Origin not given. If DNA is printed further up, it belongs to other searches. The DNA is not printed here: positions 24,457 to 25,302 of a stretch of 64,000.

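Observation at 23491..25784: Core-genome four-gene cassette: two (possibly three) DUF2589-like paralogs plus a signal-peptide-less lytic-transglycosylase-like protein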

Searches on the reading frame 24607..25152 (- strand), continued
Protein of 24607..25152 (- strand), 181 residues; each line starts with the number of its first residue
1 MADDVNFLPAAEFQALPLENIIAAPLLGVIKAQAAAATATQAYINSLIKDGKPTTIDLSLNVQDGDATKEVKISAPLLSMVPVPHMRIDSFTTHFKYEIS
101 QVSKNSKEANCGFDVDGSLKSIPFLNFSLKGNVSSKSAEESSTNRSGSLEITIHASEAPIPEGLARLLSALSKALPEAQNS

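Call 54: search_protein_families(library=pfam, proteins=[L030:144-995:+, L030:1020-1799:+, L030:1830-2441:+, L030:2431-2661:+, L030:2675-3154:+, L030:3215-4015:+, L027:4402-5163:+, L027:6591-6992:+], max_evalue=0.1)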
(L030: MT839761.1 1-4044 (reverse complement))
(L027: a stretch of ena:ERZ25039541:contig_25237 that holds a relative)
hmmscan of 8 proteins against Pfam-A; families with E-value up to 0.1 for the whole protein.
L030:144-995:+ (283 aa): 2 families
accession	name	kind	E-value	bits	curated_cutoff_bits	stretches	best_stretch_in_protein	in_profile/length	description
PF11655.13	DUF2589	-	1.5e-28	100.5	23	1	19-189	1-153/154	Protein of unknown function (DUF2589)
PF09972.14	DUF2207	-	0.024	15.3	24.4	1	65-174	23-98/172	Predicted membrane protein (DUF2207) N-terminal domain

L030:1020-1799:+ (259 aa): 1 family
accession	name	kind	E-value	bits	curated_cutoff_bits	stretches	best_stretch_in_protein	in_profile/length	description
PF15415.12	Mfa_like_2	-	0.009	15.5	20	1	82-153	216-288/303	Fimbrillin-like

L030:1830-2441:+ (203 aa): 1 family
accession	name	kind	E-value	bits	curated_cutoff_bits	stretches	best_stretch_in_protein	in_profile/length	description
PF11655.13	DUF2589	-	5.1e-22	79.3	23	1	17-185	2-152/154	Protein of unknown function (DUF2589)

L030:2431-2661:+ (76 aa): 10 families
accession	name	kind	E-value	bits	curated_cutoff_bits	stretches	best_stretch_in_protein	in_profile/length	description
PF13248.11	Zn_ribbon_3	-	0.0093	15.9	27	0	14-22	4-11/26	zinc-ribbon domain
PF22289.1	DmmA-like_C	-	0.016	15.6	27.4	0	15-52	4-36/44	Dimethylamine monooxygenase subunit DmmA-like, C-terminal domain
PF24460.1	DUF7575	-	0.021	14.6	28.5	0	12-20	3-11/28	Domain of unknown function (DUF7575)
PF23454.1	Zn_ribbon_Brz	-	0.026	15.6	27.9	0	34-59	5-30/58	Transcriptional regulator Brz zinc beta ribbon domain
PF12647.12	RNHCP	-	0.029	14.8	24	1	13-71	4-60/90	RNHCP domain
PF15801.11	zf-C6H2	-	0.033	14.8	30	0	34-47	12-24/47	zf-MYND-like zinc finger, mRNA-binding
PF23548.1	Zn_ribbon_FGT1_2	-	0.037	14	27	0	13-19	21-27/35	FORGETTER1 second zinc ribbon domain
PF23451.1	Zn_ribbon_PaaD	-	0.039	14.1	27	0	4-19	6-21/53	PaaD zinc beta ribbon domain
PF14690.11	Zn_ribbon_ISL3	-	0.08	13.8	25.5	0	13-21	3-11/47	zinc-finger of transposase IS204/IS1001/IS1096/IS1165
PF12760.12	Zn_ribbon_IS1595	-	0.087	13.2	25.4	0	12-40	18-43/46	Transposase zinc-ribbon domain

L030:2675-3154:+ (159 aa): 0 families

L030:3215-4015:+ (266 aa): 3 families
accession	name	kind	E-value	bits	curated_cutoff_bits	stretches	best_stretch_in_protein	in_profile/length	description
PF11860.13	Muramidase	-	1.3e-69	234.4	22.3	1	92-266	1-175/175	N-acetylmuramidase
PF01471.23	PG_binding_1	-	1e-17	64.5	23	1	9-64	1-57/57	Putative peptidoglycan binding domain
PF09374.15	PG_binding_3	-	2.3e-08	34.5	24.6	1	13-43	3-35/76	Predicted Peptidoglycan domain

L027:4402-5163:+ (253 aa): 3 families
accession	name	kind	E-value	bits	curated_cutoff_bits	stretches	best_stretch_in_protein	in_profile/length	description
PF01471.23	PG_binding_1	-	1.8e-15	57.3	23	1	19-74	2-57/57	Putative peptidoglycan binding domain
PF05257.22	CHAP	-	1.5e-09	38.6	26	1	127-218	4-81/81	CHAP domain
PF09374.15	PG_binding_3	-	3.6e-05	24.3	24.6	1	23-52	4-32/76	Predicted Peptidoglycan domain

L027:6591-6992:+ (133 aa): 0 families

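Call 56: find_related_loci(query=A2, collection=viral_contigs, flank=8000)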
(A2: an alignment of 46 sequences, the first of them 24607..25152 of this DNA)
Query A2 (181 aa) in viral_contigs; peptide patterns used: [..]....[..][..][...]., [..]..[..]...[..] (x = any residue, [..] = any of these).
42 stretches matched a pattern; 2 encode a relative of the query (tblastn E <= 1e-3); 2 distinct loci.
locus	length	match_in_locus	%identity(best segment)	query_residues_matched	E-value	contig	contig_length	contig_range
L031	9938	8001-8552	31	3-179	5e-22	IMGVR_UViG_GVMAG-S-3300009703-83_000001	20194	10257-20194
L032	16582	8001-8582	26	12-175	1e-16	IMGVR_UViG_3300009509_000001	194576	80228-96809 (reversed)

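Call 64: find_homologous_proteins(query=L030:144-995:+, max_evalue=0.001)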
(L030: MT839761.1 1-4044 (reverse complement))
Query L030:144-995:+ (283 aa): 1998 proteins with E <= 0.001 among 3444 candidates; the best 120 are listed.
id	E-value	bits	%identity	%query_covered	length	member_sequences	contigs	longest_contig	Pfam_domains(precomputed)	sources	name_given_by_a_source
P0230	1.9e-176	603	100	100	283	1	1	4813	PF11655.14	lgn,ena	-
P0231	2.0e-176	603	100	100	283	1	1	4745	PF11655.14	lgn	-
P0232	2.3e-176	603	100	100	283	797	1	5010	PF11655.14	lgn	-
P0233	2.6e-176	602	100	100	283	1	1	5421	PF11655.14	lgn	-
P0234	3.1e-176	602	100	100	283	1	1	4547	PF11655.14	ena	-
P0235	3.2e-176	602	100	100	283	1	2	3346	PF11655.14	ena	-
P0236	8.3e-176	601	99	100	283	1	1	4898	PF11655.14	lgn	-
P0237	9.5e-176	601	99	100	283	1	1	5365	PF11655.14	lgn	-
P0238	1.0e-175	600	99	100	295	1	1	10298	PF11655.14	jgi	jgi:hypothetical protein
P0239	1.2e-175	600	100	100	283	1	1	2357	PF11655.14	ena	-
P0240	1.2e-175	600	99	100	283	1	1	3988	PF11655.14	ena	-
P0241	1.5e-175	600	99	100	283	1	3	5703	PF11655.14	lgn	-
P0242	1.5e-175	600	99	100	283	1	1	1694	PF11655.14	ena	-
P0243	1.8e-175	600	99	100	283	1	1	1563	PF11655.14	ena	-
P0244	2.9e-175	599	99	100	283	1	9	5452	PF11655.14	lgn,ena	-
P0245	4.2e-175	598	99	100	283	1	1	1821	PF11655.14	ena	-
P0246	5.6e-175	598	99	100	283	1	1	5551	PF11655.14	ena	-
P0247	5.8e-175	598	99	100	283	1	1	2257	PF11655.14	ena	-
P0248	7.0e-175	598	98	100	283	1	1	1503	PF11655.14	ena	-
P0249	7.2e-175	598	98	100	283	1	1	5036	PF11655.14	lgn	-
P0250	7.4e-175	598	99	100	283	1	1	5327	PF11655.14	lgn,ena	-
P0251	8.4e-175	597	99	100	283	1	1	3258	PF11655.14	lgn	-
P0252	2.1e-174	596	99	100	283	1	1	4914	PF11655.14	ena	-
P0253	3.5e-174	595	98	100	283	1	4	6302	PF11655.14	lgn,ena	-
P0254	4.0e-174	595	98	100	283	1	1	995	PF11655.14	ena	-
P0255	4.0e-174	595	98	100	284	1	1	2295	PF11655.14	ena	-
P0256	5.8e-174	595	99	100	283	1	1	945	PF11655.14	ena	-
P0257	5.1e-173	592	98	100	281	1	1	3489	PF11655.14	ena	-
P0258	5.8e-173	591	98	100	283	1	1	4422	PF11655.14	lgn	-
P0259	6.3e-173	591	98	100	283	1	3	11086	PF11655.14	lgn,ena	-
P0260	7.1e-171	585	96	100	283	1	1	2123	PF11655.14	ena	-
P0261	8.4e-171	584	96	100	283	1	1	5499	PF11655.14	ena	-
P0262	1.1e-170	584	96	100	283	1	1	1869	PF11655.14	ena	-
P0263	1.2e-170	584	96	100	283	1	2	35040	PF11655.14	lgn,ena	-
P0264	1.2e-170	584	96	100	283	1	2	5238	PF11655.14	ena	-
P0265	1.9e-170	583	96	100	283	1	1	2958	PF11655.14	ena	-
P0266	2.7e-170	583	97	100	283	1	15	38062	PF11655.14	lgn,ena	-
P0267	3.5e-170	582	96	100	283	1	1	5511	PF11655.14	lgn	-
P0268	3.5e-170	582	96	100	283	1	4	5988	PF11655.14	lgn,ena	-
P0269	4.0e-170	582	96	100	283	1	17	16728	PF11655.14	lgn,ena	-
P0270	4.3e-170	582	97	100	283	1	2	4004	PF11655.14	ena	-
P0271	5.2e-170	582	96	100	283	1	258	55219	PF11655.14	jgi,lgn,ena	-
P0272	5.2e-170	582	96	100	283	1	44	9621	PF11655.14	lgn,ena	-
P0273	6.3e-170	582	96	100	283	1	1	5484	PF11655.14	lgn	-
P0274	6.4e-170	581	96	100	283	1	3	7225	PF11655.14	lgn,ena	-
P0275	6.5e-170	581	96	100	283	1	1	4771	PF11655.14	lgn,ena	-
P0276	6.7e-170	581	96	100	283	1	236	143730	PF11655.14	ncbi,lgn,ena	-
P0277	7.4e-170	581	96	100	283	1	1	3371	PF11655.14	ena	-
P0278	8.8e-170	581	95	100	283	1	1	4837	PF11655.14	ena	-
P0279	9.4e-170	581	96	100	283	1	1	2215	PF11655.14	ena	-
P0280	1.1e-169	581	95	100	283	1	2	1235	PF11655.14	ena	-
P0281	1.2e-169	581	96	100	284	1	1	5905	PF11655.14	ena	-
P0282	1.2e-169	581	96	100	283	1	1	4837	PF11655.14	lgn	-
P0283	1.2e-169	581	96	100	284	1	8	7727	PF11655.14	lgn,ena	-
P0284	1.7e-169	580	96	100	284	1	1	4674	PF11655.14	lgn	-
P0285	1.7e-169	580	96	100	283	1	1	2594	PF11655.14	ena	-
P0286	1.7e-169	580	95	100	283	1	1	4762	PF11655.14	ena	-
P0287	1.9e-169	580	95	100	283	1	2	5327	PF11655.14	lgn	-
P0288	2.0e-169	580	96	100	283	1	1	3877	PF11655.14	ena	-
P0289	2.0e-169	580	96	100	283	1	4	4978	PF11655.14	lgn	-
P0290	2.4e-169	580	95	100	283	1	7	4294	PF11655.14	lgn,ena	-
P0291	2.4e-169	580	95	100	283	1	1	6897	PF11655.14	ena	-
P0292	2.4e-169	580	96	100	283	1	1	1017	PF11655.14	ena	-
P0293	2.6e-169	580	95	100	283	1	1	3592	PF11655.14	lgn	-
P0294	3.1e-169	579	96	100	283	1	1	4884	PF11655.14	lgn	-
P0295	3.1e-169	579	95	100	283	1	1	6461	PF11655.14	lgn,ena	-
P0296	3.2e-169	579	96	100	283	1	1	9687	PF11655.14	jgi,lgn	jgi:hypothetical protein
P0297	3.8e-169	579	96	100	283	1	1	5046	PF11655.14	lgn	-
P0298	3.9e-169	579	96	100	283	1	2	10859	PF11655.14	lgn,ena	-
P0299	4.1e-169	579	95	100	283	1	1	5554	PF11655.14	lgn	-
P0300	5.3e-169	578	95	100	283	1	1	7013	PF11655.14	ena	-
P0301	5.8e-169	578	96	100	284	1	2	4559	PF11655.14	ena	-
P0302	5.8e-169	578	95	100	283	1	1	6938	PF11655.14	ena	-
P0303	6.0e-169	578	96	100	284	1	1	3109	PF11655.14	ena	-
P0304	7.2e-169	578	95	100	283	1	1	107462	PF11655.14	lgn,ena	-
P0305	7.7e-169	578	96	100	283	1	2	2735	PF11655.14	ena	-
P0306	8.0e-169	578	96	100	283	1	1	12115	PF11655.14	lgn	-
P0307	1.2e-168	577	96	100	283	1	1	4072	PF11655.14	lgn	-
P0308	1.2e-168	577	96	100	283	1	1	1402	PF11655.14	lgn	-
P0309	1.6e-168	577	96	100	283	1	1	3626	PF11655.14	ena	-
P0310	1.6e-168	577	95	100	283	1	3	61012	PF11655.14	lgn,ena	-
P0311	3.0e-168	576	95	100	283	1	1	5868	PF11655.14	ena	-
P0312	1.2e-166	571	95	100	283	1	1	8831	PF11655.14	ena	-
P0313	2.7e-166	570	97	100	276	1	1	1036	PF11655.14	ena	-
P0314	3.0e-166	569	94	100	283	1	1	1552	PF11655.14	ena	-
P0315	6.7e-166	568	94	100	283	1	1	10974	PF11655.14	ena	-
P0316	6.2e-165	565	94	100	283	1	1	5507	PF11655.14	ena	-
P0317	9.2e-160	548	91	100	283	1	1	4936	PF11655.14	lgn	-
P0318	3.4e-156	537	90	99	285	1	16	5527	PF11655.14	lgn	-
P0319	1.9e-155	534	90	99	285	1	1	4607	PF11655.14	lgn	-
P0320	1.6e-153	528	89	99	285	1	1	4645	PF11655.14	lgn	-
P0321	5.8e-153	526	88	99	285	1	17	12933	PF11655.14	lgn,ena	-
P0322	1.4e-152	525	100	87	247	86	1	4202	PF11655.14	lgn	-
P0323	1.5e-152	525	87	100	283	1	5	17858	PF11655.14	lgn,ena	-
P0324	1.8e-152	524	88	99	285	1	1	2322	PF11655.14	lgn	-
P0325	4.6e-152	523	88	99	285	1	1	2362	PF11655.14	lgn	-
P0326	2.5e-151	521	88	99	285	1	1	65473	PF11655.14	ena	-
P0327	3.5e-151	520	88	99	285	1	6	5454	PF11655.14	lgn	-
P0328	1.1e-150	518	87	99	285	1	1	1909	PF11655.14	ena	-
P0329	1.2e-150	518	87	99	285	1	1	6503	PF11655.14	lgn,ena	-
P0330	1.2e-150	518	87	99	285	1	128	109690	PF11655.14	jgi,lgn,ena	jgi:hypothetical protein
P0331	1.7e-150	518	87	99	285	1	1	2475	PF11655.14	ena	-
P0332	2.2e-150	518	87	99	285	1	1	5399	PF11655.14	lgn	-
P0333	2.5e-150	517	87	99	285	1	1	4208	PF11655.14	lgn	-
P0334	2.7e-150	517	87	99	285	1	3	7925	PF11655.14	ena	-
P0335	3.3e-150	517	87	99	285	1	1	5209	PF11655.14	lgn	-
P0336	5.1e-150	516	87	99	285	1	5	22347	PF11655.14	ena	-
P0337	5.7e-150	516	87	99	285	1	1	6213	PF11655.14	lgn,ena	-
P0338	8.7e-150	516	87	99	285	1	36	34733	PF11655.14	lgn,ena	-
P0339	1.1e-149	515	87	99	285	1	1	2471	PF11655.14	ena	-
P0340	1.2e-149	515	87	99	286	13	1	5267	PF11655.14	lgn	-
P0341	1.8e-149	514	87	99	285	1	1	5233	PF11655.14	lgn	-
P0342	1.8e-149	514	87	99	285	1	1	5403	PF11655.14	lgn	-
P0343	6.3e-149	513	87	99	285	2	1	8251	PF11655.14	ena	-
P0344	5.0e-148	510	87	99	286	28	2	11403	PF11655.14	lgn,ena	-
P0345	9.0e-148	509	86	99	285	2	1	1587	PF11655.14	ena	-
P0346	9.7e-148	509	86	99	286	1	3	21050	PF11655.14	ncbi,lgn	-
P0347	1.3e-147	508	86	99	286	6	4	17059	PF11655.14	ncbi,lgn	-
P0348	4.9e-147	507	85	100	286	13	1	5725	PF11655.14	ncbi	-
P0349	5.0e-147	506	85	100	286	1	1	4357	PF11655.14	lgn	-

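Call 65: find_encoding_contigs(protein=P0276, flank=10000, max_places=3)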
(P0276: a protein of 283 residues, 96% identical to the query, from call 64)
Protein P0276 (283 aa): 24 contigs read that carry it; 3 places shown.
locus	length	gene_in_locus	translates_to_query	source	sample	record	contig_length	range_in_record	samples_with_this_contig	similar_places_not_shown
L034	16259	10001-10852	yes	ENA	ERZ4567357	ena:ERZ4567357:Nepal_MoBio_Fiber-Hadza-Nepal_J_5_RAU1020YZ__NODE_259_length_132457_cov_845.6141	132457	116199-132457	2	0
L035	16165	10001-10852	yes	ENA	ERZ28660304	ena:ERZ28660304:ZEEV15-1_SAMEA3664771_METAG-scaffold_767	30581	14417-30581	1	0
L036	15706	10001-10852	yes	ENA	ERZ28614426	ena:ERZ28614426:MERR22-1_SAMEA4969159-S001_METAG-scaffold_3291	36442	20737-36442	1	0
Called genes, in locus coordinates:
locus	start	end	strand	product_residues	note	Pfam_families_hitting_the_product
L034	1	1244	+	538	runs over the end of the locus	PF04326:SLFN_AlbA_2, PF13749:HATPase_c_4, PF21247:Fic-like_C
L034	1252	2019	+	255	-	-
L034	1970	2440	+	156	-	PF12833:HTH_18, PF00165:HTH_AraC (weak)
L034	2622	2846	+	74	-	-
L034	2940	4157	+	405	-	PF00691:OmpA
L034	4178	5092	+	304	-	PF08842:Mfa2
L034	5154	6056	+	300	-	PF13149:Mfa_like_1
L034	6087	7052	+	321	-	PF13149:Mfa_like_1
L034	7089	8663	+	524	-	PF13149:Mfa_like_1, PF13306:LRR_5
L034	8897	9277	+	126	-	PF04397:LytTR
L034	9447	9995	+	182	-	-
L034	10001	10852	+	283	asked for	PF11655:DUF2589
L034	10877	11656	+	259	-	-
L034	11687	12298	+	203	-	PF11655:DUF2589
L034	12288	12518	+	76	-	-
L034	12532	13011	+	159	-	-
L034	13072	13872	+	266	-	PF01471:PG_binding_1, PF09374:PG_binding_3 (faint), PF11860:Muramidase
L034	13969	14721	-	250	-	-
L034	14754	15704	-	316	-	PF03432:Relaxase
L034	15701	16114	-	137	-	PF21983:NikA-like, PF05713:MobC (faint)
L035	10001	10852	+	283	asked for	PF11655:DUF2589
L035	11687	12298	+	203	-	PF11655:DUF2589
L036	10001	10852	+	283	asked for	PF11655:DUF2589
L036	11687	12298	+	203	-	PF11655:DUF2589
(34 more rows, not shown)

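Call 66: find_related_loci(query=A2, collection=metagenome_contigs, flank=5000)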
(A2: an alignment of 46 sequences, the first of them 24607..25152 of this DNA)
Query A2 (181 aa) in metagenome_contigs; peptide patterns used: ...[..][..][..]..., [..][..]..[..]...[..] (x = any residue, [..] = any of these).
172 stretches matched a pattern; 56 encode a relative of the query (tblastn E <= 1e-3); 55 distinct loci.
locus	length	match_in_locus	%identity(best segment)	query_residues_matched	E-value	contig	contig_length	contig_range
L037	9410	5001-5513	77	7-177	4e-78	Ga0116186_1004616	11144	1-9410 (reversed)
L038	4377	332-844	77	7-177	4e-78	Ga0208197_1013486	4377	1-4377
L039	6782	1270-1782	71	7-177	6e-74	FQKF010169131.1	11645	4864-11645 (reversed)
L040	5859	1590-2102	71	7-177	5e-72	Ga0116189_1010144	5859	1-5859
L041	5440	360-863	70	11-177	4e-66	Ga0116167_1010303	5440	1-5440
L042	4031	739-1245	68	10-177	3e-65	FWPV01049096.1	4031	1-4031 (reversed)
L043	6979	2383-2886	68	11-177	5e-64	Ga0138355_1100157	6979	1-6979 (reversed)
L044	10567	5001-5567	54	1-178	4e-60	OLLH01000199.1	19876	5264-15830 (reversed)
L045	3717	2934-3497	52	1-177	1e-56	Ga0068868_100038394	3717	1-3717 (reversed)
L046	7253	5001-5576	51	1-181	4e-56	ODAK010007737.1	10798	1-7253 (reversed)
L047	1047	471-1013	58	1-181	7e-59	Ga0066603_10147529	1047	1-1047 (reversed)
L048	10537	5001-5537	52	1-175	1e-53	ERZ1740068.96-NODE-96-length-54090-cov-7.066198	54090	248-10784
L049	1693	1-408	64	43-177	1e-54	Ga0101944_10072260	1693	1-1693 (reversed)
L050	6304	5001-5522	59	1-172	2e-52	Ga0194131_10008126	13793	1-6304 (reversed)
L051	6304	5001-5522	59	1-172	2e-52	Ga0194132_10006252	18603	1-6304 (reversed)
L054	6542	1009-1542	47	1-176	6e-49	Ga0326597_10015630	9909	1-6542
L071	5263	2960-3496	49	8-175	3e-43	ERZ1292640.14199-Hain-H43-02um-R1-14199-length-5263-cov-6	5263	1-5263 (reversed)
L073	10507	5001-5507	51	10-176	6e-42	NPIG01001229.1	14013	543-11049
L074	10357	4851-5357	51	10-176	6e-42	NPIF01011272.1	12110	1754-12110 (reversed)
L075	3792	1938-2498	52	1-175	2e-41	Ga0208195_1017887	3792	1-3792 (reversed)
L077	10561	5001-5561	51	1-175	1e-40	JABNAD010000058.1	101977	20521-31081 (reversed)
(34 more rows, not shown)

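Call 69: search_protein_families(library=pfam, proteins=[L075:410-1219:+, L077:3854-4282:+, L071:1345-2145:+, L054:2024-2842:+, L071:82-1080:+, L073:5966-7693:+], max_evalue=0.01)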
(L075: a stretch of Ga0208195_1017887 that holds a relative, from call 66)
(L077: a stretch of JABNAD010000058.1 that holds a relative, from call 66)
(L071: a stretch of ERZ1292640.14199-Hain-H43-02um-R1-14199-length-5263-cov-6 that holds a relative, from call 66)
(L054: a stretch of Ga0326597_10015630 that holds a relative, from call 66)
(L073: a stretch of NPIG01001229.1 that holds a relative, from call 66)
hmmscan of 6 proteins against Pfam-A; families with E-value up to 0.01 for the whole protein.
L075:410-1219:+ (269 aa): 2 families
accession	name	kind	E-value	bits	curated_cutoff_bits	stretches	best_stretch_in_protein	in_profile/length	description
PF13539.11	Peptidase_M15_4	-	5.1e-18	65.9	25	1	200-265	2-70/70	D-alanyl-D-alanine carboxypeptidase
PF01471.23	PG_binding_1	-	5.6e-13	49.3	23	1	9-64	1-56/57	Putative peptidoglycan binding domain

L077:3854-4282:+ (142 aa): 1 family
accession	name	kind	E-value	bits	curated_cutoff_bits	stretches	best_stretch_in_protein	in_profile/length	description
PF13539.11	Peptidase_M15_4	-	7.1e-19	68.6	25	1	73-138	2-70/70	D-alanyl-D-alanine carboxypeptidase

L071:1345-2145:+ (266 aa): 0 families

L054:2024-2842:+ (272 aa): 0 families

L071:82-1080:+ (332 aa): 4 families
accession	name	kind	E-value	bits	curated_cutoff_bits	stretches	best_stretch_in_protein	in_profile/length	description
PF13860.13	FlgD_ig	-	2.4e-09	37.5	27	1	259-318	19-74/79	FlgD Ig-like domain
PF18962.6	Por_Secre_tail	-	1.8e-06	28.6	27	1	244-330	2-75/75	Secretion system C-terminal sorting domain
PF20608.4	Phage_tube_C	-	0.0041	17.9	24.1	0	170-203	38-70/82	Phage tail tube protein C-terminal domain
PF13585.12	CHU_C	-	0.0063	17.1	27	1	288-319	41-72/86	CHU_C Type IX secretion signal domain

L073:5966-7693:+ (575 aa): 1 family
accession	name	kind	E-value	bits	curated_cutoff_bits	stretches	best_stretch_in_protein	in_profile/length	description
PF13289.12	SIR2_2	-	9.3e-20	71.6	24.5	1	110-260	2-129/141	SIR2-like domain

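Call 71: search_protein_families(library=padloc, proteins=[L073:5966-7693:+, L073:7708-10047:-, L073:400-4071:+, L026:7972-9117:+, L026:9145-10659:+], max_evalue=0.001)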
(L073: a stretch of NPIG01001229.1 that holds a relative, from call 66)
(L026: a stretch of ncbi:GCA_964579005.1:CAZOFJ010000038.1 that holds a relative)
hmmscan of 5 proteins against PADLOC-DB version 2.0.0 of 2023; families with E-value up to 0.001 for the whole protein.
L073:5966-7693:+ (575 aa): 2 families
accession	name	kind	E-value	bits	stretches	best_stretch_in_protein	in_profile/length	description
PDLC03856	LmuA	-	5.6e-11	40.2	1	7-46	3-43/433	-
PDLC00407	ThsA1|ThsA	-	3.1e-08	30.7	1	183-257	156-230/478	STALD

L073:7708-10047:- (779 aa): 0 families

L073:400-4071:+ (1223 aa): 0 families

L026:7972-9117:+ (381 aa): 0 families

L026:9145-10659:+ (504 aa): 0 families

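Call 72: search_protein_families(library=pfam, proteins=[L073:7708-10047:-, L073:400-4071:+, L026:9145-10659:+], max_evalue=0.01)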
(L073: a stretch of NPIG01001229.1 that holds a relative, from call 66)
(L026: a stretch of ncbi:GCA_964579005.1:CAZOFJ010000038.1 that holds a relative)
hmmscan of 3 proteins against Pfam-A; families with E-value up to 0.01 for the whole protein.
L073:7708-10047:- (779 aa): 7 families
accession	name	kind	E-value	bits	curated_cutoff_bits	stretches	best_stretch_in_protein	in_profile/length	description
PF00742.24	Homoserine_dh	-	7.5e-21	75.2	22.9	1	548-728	1-173/173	Homoserine dehydrogenase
PF03447.22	NAD_binding_3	-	2.1e-10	41.8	24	1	422-539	1-115/116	Homoserine dehydrogenase, NAD binding domain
PF00561.26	Abhydrolase_1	-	6e-09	36.4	25.8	1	116-220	20-116/245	alpha/beta hydrolase fold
PF12697.13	Abhydrolase_6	-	0.00029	22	26.3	1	122-311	27-149/217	Alpha/beta hydrolase family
PF03435.24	Sacchrp_dh_NADP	-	0.0011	19.7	25.1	1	420-523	3-101/129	Saccharopine dehydrogenase NADP binding domain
PF12146.15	Hydrolase_4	-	0.0021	17.8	27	1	180-225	78-122/239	Serine aminopeptidase, S33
PF01113.26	DapB_N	-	0.0035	17.9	25.6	1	416-513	1-96/124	Dihydrodipicolinate reductase, N-terminus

L073:400-4071:+ (1223 aa): 10 families
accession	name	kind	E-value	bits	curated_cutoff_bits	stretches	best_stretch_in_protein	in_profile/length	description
PF07676.18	PD40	-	3.4e-43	145.2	20.9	3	468-502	2-37/38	WD40-like Beta Propeller Repeat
PF14684.11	Tricorn_C1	-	1.2e-20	73.6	24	1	847-903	3-59/59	Tricorn protease C1 domain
PF03572.23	Peptidase_S41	-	6.3e-17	62.1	24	1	1039-1193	2-165/165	Peptidase family S41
PF00930.27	DPPIV_N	-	1e-12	47.9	22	1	435-647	43-259/354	Dipeptidyl peptidase IV (DPP IV) N-terminal region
PF25174.1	Beta-prop_THOC3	-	1.9e-09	37.4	305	0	435-493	89-148/272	THOC3 beta-propeller domain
PF10647.15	Gmad1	-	1.4e-05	25.5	20.5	0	398-465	74-143/251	Lipoprotein LpqB beta-propeller domain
PF14685.13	PDZ_Tricorn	-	0.00039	20.8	25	1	947-1002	29-84/88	Tricorn protease PDZ domain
PF14583.12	Pectate_lyase22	-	0.00054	19.2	30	0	142-213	188-269/386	Oligogalacturonate lyase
PF23414.1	Beta-prop_EML_2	-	0.0008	19.3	90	0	431-505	36-111/266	Echinoderm microtubule-associated protein second beta-propeller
PF00400.38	WD40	-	0.0015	19.5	27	0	478-502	15-38/39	WD domain, G-beta repeat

L026:9145-10659:+ (504 aa): 2 families
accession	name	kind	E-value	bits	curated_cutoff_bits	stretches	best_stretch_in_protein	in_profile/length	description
PF12773.13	DZR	-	0.0011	19.6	27.3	0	10-35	14-33/45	Double zinc ribbon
PF03119.21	DNA_ligase_ZBD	-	0.0011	19.3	25.8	0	10-29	1-20/27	NAD-dependent DNA ligase C4 zinc finger domain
